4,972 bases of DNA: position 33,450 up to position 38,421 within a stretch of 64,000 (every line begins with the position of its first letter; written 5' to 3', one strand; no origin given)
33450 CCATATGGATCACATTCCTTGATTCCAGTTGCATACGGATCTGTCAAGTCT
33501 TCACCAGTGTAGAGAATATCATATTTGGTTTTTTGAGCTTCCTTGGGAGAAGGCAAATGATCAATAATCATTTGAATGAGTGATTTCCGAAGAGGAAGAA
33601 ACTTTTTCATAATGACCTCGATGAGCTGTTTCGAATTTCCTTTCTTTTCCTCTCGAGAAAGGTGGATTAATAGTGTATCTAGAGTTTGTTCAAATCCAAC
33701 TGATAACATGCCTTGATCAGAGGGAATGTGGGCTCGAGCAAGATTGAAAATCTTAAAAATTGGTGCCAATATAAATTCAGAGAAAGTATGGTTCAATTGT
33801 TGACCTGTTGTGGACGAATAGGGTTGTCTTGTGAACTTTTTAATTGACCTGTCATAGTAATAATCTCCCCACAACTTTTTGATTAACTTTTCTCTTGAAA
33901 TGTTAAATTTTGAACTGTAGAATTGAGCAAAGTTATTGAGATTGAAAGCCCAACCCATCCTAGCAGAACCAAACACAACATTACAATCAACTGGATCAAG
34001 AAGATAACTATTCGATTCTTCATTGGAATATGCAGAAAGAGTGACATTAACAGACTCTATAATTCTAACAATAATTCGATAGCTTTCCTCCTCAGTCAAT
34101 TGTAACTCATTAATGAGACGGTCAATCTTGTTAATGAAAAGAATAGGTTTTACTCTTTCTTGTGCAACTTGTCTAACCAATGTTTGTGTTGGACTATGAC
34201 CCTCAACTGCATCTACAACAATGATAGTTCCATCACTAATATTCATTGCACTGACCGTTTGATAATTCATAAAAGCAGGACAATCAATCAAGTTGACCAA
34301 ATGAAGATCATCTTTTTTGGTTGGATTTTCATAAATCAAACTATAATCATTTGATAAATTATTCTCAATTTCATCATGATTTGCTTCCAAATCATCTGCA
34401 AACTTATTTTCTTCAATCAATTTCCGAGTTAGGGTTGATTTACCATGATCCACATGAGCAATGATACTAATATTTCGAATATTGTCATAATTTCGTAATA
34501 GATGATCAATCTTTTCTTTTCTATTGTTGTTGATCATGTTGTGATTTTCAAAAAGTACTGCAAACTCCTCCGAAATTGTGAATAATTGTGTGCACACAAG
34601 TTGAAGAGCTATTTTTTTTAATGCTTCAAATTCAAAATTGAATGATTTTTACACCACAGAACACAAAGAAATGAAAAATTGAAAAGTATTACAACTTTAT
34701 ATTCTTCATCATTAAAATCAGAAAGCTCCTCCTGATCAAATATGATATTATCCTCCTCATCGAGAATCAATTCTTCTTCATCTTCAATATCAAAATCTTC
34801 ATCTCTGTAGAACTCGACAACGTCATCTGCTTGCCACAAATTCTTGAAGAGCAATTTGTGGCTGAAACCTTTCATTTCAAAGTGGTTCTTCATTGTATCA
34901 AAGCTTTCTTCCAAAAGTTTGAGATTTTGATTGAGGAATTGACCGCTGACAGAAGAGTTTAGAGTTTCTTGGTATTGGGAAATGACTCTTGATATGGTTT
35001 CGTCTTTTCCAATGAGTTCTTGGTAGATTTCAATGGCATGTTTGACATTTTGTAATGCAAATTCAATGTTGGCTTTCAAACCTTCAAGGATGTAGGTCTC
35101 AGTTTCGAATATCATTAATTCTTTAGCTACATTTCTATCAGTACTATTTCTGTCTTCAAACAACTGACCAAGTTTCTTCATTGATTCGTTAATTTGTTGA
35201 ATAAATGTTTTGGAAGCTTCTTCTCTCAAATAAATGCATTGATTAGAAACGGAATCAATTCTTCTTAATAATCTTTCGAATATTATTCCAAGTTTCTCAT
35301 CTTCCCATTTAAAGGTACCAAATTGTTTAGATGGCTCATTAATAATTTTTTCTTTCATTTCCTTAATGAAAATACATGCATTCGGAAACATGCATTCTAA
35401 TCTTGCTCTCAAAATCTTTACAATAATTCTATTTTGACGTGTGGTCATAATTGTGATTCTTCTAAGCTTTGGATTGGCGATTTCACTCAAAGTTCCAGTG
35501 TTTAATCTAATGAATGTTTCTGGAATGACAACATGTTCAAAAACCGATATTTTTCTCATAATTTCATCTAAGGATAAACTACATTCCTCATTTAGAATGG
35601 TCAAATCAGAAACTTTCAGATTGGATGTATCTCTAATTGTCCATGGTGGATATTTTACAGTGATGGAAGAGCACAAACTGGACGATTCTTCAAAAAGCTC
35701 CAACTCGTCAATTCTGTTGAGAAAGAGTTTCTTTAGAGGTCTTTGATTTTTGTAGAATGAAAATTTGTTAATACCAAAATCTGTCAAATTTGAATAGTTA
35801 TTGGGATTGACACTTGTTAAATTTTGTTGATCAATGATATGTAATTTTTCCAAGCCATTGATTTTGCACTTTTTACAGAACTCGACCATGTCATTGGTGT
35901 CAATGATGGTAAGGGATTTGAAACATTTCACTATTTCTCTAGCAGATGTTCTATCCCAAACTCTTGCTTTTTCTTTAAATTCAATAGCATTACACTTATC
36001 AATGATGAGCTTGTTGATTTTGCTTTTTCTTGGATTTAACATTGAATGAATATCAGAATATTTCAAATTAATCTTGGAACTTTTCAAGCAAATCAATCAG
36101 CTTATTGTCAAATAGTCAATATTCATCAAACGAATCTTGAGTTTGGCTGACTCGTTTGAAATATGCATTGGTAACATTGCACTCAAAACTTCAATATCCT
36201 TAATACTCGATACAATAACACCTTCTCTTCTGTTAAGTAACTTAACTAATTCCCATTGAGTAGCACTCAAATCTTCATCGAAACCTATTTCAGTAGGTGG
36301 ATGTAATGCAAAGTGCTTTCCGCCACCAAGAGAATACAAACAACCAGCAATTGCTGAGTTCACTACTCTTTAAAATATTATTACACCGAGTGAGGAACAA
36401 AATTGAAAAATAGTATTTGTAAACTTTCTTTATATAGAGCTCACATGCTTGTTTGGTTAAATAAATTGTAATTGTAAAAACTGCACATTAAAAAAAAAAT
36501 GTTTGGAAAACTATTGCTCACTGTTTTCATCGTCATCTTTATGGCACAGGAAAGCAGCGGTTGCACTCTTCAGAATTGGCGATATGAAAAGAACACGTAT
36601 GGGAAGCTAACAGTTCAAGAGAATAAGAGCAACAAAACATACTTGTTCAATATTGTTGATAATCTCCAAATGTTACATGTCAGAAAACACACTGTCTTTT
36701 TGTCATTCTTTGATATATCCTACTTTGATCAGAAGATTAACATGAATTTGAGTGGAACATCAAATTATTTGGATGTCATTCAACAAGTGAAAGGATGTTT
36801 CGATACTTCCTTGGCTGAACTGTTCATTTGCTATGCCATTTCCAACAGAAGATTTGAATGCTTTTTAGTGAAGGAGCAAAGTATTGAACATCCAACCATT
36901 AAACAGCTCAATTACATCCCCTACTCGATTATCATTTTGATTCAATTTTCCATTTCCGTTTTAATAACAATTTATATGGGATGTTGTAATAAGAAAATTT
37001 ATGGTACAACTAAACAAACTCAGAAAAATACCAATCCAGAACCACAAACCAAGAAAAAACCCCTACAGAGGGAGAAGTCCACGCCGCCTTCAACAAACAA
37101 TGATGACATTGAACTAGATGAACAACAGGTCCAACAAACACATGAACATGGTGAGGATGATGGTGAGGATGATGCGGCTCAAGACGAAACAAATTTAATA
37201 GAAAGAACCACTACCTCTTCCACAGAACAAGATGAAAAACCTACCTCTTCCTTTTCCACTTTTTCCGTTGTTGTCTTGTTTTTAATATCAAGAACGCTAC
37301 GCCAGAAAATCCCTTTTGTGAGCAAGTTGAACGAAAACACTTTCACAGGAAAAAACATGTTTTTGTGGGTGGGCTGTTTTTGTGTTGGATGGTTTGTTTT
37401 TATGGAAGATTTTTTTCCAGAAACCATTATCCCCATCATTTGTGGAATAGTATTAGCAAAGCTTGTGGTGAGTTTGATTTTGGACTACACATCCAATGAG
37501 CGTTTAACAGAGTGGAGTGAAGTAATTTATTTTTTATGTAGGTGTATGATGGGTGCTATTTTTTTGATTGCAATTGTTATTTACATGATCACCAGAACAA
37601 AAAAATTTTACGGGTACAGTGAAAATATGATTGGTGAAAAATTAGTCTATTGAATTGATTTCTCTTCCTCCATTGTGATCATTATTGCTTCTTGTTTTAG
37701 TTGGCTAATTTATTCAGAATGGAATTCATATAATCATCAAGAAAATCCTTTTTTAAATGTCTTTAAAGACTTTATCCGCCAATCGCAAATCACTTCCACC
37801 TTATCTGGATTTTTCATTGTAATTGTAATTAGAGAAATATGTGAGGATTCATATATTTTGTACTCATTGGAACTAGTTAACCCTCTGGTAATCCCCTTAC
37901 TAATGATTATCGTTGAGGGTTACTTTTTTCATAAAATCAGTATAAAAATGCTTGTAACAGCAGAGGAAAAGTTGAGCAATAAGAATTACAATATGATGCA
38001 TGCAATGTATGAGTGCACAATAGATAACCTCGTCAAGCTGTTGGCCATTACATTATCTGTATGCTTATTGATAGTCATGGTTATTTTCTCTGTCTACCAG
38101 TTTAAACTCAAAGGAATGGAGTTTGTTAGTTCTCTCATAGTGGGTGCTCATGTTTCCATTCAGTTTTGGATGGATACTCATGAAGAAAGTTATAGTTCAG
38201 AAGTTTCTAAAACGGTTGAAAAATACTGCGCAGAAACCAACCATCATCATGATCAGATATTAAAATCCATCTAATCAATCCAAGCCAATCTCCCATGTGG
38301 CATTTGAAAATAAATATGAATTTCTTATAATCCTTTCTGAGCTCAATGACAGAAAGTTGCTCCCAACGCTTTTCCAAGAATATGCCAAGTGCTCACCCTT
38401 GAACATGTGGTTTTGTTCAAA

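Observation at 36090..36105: In-frame TGA splits an F-box-like N-terminus from its leucine-rich body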

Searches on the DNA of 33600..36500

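Call 14: search_rna_families(source=window, start=33600, end=36500, threshold=evalue, max_evalue=10)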
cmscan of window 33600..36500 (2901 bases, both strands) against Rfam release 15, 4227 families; matches with E-value up to 10: 5.
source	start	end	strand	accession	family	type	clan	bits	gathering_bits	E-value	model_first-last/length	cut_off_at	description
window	34273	34342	-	RF02296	TtnuCD20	Gene; snRNA; snoRNA; CD-box;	-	20.8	80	3.9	1-66/66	no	Tetrahymena snoRNA TtnuCD20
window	35226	35267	+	RF03388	mir-9418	Gene; miRNA;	-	18.9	82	6.3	1-61/61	no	mir-9418 microRNA precursor family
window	34600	34631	-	RF01335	CRISPR-DR22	Gene; CRISPR;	-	18.8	50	1.4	1-36/36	no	CRISPR RNA direct repeat element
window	36048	36136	-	RF00328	snoZ161_228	Gene; snRNA; snoRNA; CD-box;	CL00056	17.8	45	9.5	1-93/93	no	Small nucleolar RNA Z161/Z228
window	34839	34940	+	RF00097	snoR71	Gene; snRNA; snoRNA; CD-box;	-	17.6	40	4.4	1-107/107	no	Plant small nucleolar RNA R71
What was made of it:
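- On Eukaryotic selenoprotein gene: Rfam scan of 33600-36500 at E <= 10 gives no SECIS family (call 14).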

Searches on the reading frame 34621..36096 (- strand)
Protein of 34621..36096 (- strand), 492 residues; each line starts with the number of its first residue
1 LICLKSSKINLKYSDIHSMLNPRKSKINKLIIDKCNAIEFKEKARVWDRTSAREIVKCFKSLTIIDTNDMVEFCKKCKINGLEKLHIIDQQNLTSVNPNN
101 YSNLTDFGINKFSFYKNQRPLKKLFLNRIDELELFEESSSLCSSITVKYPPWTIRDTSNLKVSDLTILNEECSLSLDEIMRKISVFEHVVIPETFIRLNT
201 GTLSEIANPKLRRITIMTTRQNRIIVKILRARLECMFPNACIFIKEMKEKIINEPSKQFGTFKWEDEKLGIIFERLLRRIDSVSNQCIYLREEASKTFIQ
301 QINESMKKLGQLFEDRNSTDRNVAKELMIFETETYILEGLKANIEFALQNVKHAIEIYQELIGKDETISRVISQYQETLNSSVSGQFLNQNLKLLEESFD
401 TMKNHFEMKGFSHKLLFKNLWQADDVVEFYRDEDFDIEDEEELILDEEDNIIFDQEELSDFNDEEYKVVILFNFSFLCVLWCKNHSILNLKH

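Call 8: search_protein_families(library=pfam, proteins=[window:34621-36096:-], max_evalue=1)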
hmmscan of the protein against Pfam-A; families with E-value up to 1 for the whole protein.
window:34621-36096:- (492 aa): 2 families
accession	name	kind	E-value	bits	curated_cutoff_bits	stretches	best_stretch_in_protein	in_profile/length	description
PF03148.19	Tektin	-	0.0084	15.3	34.3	1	282-361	21-100/383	Tektin family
PF05010.19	TACC_C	-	0.03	14.5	29.9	1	248-354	20-122/201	Transforming acidic coiled-coil-containing protein (TACC), C-terminal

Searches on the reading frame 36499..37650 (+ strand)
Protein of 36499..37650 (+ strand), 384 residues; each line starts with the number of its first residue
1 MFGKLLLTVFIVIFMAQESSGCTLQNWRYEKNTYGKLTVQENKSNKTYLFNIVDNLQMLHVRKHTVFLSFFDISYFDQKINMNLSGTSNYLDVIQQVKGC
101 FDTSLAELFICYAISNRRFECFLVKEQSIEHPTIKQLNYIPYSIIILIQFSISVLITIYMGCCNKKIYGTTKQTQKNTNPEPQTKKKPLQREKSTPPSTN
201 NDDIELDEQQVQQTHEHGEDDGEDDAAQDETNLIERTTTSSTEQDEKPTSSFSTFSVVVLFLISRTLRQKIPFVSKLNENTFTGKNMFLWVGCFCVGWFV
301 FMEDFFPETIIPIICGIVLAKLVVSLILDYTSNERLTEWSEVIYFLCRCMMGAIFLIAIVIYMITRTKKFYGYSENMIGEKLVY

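Call 8: search_protein_families(library=pfam, proteins=[window:36499-37650:+], max_evalue=1)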
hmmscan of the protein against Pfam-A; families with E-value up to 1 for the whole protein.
window:36499-37650:+ (384 aa): 2 families
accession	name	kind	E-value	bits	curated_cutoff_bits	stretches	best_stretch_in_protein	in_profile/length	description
PF03595.22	SLAC1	-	0.004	16.8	27.9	1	250-364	73-190/331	Voltage-dependent anion channel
PF21574.2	Cas9_PI_C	-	0.12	12.8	27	1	63-88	20-45/63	CRISPR-associated endonuclease Cas9, C-terminal domain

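Call 46: list_cluster_members(proteins=[P0001, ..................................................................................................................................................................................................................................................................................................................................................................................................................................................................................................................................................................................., window:36499-37650:+, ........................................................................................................])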
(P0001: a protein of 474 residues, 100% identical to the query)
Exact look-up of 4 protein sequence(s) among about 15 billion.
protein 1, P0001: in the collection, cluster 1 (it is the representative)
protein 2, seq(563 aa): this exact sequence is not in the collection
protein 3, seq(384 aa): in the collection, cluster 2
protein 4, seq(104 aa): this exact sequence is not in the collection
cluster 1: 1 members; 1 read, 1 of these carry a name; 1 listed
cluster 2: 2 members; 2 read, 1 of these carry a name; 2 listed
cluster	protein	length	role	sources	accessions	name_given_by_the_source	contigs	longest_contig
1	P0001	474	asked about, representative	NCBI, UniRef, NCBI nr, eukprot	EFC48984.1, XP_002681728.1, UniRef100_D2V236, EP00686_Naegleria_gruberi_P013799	predicted protein [Naegleria gruberi] | Predicted protein n=1 Tax=Naegleria gruberi TaxID=5762 RepID=D2V236_NAEGR | uncharacterized protein NAEGRDRAFT_62865 [Naegleria gruberi]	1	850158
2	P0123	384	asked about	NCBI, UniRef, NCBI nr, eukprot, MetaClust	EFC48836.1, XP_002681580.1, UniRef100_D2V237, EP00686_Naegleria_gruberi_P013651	predicted protein [Naegleria gruberi] | Predicted protein n=1 Tax=Naegleria gruberi TaxID=5762 RepID=D2V237_NAEGR | uncharacterized protein NAEGRDRAFT_62866 [Naegleria gruberi]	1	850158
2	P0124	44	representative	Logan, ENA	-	-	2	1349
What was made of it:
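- The annotation treats the TGA as lying outside the gene (call 46).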

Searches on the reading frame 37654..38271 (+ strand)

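Call 8: search_protein_families(library=pfam, proteins=[window:37654-38271:+], max_evalue=1)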
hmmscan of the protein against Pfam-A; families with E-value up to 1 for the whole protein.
window:37654-38271:+ (206 aa): 1 family
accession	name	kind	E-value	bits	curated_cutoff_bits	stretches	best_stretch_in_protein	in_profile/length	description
PF23737.1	HTH_71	-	0.51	10.8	27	0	184-204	2-22/50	HTH 3-helical bundle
